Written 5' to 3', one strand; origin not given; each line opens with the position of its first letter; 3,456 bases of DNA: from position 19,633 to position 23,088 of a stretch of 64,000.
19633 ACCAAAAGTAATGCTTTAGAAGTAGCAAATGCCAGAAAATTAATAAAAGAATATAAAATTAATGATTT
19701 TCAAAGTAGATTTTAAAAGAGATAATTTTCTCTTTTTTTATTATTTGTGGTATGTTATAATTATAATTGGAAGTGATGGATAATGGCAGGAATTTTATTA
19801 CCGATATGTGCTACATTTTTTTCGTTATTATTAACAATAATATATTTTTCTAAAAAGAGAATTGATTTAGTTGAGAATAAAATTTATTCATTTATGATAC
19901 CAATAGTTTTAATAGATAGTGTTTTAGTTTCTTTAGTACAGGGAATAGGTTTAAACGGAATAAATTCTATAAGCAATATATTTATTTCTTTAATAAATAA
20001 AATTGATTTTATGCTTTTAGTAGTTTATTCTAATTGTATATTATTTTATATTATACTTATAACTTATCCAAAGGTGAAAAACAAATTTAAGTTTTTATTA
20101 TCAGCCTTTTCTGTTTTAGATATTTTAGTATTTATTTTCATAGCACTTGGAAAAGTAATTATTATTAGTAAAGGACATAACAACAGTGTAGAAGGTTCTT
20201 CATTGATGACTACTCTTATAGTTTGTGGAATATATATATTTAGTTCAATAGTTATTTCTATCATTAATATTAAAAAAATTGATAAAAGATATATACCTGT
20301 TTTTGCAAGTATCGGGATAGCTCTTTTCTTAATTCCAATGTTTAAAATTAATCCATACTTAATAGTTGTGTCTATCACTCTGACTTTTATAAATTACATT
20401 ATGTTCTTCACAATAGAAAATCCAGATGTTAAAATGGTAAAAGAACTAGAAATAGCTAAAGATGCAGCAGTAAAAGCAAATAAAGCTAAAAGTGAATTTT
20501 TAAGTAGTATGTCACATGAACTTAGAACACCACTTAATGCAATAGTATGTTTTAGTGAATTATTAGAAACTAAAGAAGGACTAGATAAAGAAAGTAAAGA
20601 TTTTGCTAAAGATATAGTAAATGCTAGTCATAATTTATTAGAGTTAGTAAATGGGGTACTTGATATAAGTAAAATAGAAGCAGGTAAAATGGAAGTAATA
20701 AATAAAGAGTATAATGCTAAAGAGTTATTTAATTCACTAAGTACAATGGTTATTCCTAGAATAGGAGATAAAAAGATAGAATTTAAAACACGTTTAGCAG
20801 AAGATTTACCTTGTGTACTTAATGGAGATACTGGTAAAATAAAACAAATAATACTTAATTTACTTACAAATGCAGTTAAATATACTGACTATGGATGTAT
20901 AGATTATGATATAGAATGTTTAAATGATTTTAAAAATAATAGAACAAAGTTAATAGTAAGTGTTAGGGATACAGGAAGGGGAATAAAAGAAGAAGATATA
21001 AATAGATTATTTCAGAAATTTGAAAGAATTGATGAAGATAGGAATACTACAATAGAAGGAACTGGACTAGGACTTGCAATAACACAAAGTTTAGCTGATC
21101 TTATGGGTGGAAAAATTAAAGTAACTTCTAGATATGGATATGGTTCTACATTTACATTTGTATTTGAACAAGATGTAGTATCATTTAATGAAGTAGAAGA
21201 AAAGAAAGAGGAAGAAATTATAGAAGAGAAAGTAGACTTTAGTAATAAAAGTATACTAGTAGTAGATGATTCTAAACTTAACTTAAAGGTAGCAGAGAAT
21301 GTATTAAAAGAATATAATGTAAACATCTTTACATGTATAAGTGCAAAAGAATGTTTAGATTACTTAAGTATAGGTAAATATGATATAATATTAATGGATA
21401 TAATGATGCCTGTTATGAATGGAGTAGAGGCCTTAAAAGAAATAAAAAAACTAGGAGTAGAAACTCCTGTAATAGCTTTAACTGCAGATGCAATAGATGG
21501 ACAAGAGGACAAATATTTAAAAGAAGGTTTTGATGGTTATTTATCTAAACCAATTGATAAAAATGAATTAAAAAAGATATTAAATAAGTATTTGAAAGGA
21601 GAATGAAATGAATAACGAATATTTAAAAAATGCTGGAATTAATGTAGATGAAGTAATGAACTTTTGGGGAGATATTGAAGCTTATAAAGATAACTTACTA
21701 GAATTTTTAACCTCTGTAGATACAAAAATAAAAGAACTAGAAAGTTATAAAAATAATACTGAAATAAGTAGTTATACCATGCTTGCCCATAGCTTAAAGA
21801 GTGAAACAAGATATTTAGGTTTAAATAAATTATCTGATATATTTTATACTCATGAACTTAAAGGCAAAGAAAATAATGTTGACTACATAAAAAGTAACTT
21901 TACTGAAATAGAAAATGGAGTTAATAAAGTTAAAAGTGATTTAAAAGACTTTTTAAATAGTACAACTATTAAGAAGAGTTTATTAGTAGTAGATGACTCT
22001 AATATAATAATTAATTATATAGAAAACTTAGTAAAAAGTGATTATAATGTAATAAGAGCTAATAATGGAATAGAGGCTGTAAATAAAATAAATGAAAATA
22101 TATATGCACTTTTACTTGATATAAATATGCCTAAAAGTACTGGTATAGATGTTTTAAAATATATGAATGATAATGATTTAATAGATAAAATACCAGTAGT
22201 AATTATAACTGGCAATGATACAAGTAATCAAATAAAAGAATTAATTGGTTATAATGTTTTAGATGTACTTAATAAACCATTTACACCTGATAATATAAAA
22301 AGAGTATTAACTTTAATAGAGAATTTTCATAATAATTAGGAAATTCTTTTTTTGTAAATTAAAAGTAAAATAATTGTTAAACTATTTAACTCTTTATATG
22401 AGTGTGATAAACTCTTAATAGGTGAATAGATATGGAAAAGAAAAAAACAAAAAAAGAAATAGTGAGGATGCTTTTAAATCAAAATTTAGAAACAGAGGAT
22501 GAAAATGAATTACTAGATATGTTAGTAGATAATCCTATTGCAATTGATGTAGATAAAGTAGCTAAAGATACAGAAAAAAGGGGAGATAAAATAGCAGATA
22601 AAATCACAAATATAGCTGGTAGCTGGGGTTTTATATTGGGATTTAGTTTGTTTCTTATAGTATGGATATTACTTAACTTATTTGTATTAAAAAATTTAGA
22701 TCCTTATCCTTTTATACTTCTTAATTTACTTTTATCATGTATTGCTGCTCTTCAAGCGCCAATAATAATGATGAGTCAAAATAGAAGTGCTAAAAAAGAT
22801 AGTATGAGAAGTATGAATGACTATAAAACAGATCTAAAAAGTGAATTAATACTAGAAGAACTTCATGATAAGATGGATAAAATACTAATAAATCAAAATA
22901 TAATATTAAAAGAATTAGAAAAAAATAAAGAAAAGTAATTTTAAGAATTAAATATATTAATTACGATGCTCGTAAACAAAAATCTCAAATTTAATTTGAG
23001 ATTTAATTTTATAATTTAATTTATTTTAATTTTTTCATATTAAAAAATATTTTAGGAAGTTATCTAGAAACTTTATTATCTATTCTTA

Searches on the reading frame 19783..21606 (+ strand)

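Call 3: search_protein_families(library=pfam, proteins=[window:19783-21606:+], max_evalue=0.01)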
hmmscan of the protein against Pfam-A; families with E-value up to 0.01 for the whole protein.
window:19783-21606:+ (607 aa): 4 families
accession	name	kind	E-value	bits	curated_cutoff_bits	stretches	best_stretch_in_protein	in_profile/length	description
PF02518.31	HATPase_c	-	6.1e-27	94.7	26.4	1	348-462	1-108/111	Histidine kinase-, DNA gyrase B-, and HSP90-like ATPase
PF00072.30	Response_reg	-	2.2e-26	92.6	30.2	1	491-600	1-110/111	Response regulator receiver domain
PF00512.31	HisKA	-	3.1e-18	66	26.9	1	235-301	1-66/66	His Kinase A (phospho-acceptor) domain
PF13581.12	HATPase_c_2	-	0.0078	16.7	27.4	0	360-440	39-111/127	Histidine kinase-like ATPase domain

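Call 4: search_protein_families(library=ncbifam, proteins=[window:19783-21606:+], max_evalue=0.01)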
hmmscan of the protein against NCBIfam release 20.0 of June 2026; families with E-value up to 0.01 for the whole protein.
window:19783-21606:+ (607 aa): 147 families (the best 25 are shown)
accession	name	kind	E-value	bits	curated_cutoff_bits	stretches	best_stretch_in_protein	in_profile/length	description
NF008318.0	PRK11107.1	equivalog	1.2e-96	324.7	890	2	216-485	274-540/920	two-component sensor histidine kinase BarA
TIGR02956.1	TMAO_torS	equivalog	9e-92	308.7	676.5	1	219-606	447-822/967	TMAO reductase system sensor histidine kinase/response regulator TorS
NF041947.1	LuxQ_Vibrio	equivalog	9.9e-79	265.2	1200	1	220-603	456-838/843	quorum-sensing autoinducer 2 sensor kinase/phosphatase LuxQ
NF011874.0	PRK15347.1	equivalog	2.2e-76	257.7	852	2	217-460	379-611/921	two component system sensor kinase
NF008302.0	PRK11091.1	equivalog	2.6e-76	257.4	838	1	225-605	272-644/779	aerobic respiration two-component sensor histidine kinase ArcB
NF008099.0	PRK10841.1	equivalog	2.7e-74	250.5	920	2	216-459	450-686/949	two-component system sensor histidine kinase RcsC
NF038297.2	hybrid_HK_HrmK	equivalog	2.5e-70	237.8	725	1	219-603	218-607/607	hybrid histidine kinase/response regulator HrmK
NF008543.0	PRK11466.1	equivalog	1.5e-62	211.7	982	1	218-606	426-800/914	TMAO reductase system sensor histidine kinase/response regulator TorS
NF045901.1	HisKinLetSLeg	equivalog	9.8e-61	205.8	1650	2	221-476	278-531/906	two-component system sensor histidine kinase LetS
NF041832.1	near_NosP_CTERM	subfamily_domain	3.8e-56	190.8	400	1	231-603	2-369/370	NahK/ErcS family hybrid sensor histidine kinase/response regulator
NF046044.1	PnpS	equivalog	1.7e-55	188.6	400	1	231-461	165-389/390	two-component system histidine kinase PnpS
NF047874.1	MASE3_PAS_HK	subfamily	1.7e-46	159.3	560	1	217-484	379-647/655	MASE3 domain-containing sensor histidine kinase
NF047465.1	hybrid_HK_LvrA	exception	4.3e-46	157.3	1200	1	230-598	196-578/819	hybrid histidine kinase/response regulator LvrA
TIGR02966.1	phoR_proteo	equivalog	4.9e-45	154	334.2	1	231-461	109-333/333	phosphate regulon sensor histidine kinase PhoR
NF007420.1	PRK09959.1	equivalog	2.3e-44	151.3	1995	1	217-601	693-1071/1197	acid-sensing system histidine kinase EvgS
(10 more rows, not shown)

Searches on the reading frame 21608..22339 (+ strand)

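Call 3: search_protein_families(library=pfam, proteins=[window:21608-22339:+], max_evalue=0.01)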
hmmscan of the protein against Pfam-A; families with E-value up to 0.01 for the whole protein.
window:21608-22339:+ (243 aa): 3 families
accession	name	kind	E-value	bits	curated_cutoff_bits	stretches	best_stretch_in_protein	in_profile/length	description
PF00072.30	Response_reg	-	3.1e-19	69.6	30.2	1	126-233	2-109/111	Response regulator receiver domain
PF05549.16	Allexi_40kDa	-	0.0059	16.6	26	1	18-120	38-142/271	Allexivirus 40kDa protein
PF01627.28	Hpt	-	0.0086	16.7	24.6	0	31-84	4-57/84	Hpt domain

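Call 4: search_protein_families(library=ncbifam, proteins=[window:21608-22339:+], max_evalue=0.01)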
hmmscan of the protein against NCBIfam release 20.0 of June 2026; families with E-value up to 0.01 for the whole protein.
window:21608-22339:+ (243 aa): 73 families (the best 25 are shown)
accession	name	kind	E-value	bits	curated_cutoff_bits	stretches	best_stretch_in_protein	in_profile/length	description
NF045717.1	DVU0259_DivK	exception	2.6e-14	53.4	160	1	122-233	2-111/117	DVU0259 family response regulator domain-containing protein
NF052313.1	T9SS_RR_PorX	equivalog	4.9e-13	48.7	300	1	126-235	4-111/513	T9SS response regulator signal transducer PorX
TIGR02154.1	PhoB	equivalog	1.8e-12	47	296.2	1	123-230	3-112/226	phosphate regulon transcriptional regulator PhoB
NF008199.0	PRK10955.1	equivalog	5e-12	46.2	341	1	122-227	2-104/232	envelope stress response regulator transcription factor CpxR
NF007969.0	PRK10693.1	equivalog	7.4e-12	44.9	329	1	120-226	5-111/337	two-component system response regulator RssB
NF008318.0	PRK11107.1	equivalog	1e-11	43.7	890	1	123-235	668-782/920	two-component sensor histidine kinase BarA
NF045901.1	HisKinLetSLeg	equivalog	1.2e-11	43.4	1650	1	120-238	669-790/906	two-component system sensor histidine kinase LetS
NF041367.1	CheY_Halo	equivalog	2.1e-11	44.2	200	1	126-231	2-107/114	chemotaxis protein CheY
NF007135.0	PRK09581.1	equivalog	3e-11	42.8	474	1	124-224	4-106/457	PleD family two-component system response regulator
NF047793.1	ResRegPgtA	equivalog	7.3e-11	41.5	650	1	122-230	6-113/414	two-component system response regulator PgtA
NF053854.1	RespRegPhoBBctds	equivalog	8.5e-11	41.6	270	1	125-230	1-107/225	two-component system response regulator PhoB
NF012227.0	AdeR_RR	equivalog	1.2e-10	41.3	340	1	120-233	9-122/239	efflux system response regulator transcription factor AdeR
NF007901.0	PRK10610.1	equivalog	1.6e-10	41.2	189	1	124-232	7-118/129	chemotaxis response regulator CheY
NF008302.0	PRK11091.1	equivalog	2e-10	39.5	838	1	124-235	527-640/779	aerobic respiration two-component sensor histidine kinase ArcB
NF047654.1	DiguCycDgcRLepto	equivalog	5.8e-10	38.5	500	1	122-225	2-107/295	diguanylate cyclase DgcR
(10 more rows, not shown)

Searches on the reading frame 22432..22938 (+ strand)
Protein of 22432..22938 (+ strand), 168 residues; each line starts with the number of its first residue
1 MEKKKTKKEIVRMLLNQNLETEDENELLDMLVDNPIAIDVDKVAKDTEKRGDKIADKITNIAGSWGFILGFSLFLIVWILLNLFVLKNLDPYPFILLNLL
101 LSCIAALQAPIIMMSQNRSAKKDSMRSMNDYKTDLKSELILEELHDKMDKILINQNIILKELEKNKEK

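Call 31: search_protein_families(library=pfam, proteins=[window:22432-22938:+], max_evalue=1)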
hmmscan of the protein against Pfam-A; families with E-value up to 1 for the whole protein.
window:22432-22938:+ (168 aa): 2 families
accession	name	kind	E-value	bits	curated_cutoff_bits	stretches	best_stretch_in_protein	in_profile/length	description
PF06210.16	DUF1003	-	4.2e-34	117.2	27.4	1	63-158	2-99/103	Protein of unknown function (DUF1003)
PF09648.15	YycI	-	0.061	13.3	29.7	1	3-50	44-87/232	YycI protein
